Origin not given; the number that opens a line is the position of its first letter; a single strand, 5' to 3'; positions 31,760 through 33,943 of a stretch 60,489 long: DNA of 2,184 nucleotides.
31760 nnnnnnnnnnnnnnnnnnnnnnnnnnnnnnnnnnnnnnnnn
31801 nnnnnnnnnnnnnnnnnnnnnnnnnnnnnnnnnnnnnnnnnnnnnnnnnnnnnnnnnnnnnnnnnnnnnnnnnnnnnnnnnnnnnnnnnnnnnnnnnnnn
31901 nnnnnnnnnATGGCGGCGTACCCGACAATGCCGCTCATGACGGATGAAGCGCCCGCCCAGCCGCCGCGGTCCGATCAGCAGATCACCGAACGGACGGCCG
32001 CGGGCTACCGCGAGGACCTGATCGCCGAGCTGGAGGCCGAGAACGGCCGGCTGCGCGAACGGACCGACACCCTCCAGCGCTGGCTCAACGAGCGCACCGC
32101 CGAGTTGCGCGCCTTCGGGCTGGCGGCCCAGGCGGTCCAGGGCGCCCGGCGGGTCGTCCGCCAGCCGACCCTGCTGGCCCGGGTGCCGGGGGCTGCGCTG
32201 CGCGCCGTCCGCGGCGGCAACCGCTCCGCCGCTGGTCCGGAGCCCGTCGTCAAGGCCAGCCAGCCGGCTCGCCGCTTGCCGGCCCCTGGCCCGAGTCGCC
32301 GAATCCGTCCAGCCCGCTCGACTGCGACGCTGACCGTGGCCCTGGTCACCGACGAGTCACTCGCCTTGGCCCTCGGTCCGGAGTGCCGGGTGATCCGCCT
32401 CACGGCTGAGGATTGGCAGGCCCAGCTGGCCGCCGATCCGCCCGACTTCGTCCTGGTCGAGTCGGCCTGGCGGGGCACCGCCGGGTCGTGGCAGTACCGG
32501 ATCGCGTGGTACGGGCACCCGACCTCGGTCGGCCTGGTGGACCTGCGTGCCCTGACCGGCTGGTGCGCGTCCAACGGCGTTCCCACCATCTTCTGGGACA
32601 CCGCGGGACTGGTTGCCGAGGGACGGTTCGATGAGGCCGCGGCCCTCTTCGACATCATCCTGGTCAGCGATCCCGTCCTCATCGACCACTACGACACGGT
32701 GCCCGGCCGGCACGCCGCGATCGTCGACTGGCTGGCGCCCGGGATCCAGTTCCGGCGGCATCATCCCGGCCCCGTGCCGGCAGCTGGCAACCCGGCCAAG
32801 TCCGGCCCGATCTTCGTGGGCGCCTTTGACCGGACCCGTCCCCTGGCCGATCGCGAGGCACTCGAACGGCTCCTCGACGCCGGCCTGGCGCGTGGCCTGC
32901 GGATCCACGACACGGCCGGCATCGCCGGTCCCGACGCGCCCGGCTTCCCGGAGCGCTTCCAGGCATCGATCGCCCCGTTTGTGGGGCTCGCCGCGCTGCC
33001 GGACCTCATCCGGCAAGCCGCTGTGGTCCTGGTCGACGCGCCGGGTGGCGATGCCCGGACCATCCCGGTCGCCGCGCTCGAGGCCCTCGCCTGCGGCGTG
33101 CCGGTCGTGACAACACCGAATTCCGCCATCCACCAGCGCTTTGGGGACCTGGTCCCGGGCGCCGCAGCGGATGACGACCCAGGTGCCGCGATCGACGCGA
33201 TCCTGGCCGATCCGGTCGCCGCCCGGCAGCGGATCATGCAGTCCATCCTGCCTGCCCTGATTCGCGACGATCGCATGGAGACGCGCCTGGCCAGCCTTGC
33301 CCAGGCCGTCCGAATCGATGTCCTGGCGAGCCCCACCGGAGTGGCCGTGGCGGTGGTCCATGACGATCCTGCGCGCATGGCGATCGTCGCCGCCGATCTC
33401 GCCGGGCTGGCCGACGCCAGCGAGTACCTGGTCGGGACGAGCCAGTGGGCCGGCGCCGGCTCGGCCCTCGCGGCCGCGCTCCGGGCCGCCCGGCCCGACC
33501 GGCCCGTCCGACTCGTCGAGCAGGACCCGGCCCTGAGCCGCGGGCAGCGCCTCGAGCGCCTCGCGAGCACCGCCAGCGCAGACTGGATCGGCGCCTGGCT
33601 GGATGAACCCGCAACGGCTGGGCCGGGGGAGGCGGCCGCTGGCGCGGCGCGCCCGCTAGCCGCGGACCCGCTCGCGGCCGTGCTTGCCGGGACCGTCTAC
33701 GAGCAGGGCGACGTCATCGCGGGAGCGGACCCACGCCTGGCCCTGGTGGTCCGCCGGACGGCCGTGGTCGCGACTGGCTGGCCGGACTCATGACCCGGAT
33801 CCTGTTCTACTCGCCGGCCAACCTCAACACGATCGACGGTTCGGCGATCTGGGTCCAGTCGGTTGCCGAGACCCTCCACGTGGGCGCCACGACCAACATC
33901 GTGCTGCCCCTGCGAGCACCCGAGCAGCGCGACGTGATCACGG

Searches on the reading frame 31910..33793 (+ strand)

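Call 50: search_protein_families(library=pfam, proteins=[window:31910-33793:+], max_evalue=0.00001)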
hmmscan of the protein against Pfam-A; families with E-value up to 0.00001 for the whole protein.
window:31910-33793:+ (627 aa): 1 family
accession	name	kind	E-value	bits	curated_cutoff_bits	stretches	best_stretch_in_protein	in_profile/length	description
PF13692.12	Glyco_trans_1_4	-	2.5e-06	28.3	27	1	357-432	66-137/142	Glycosyl transferases group 1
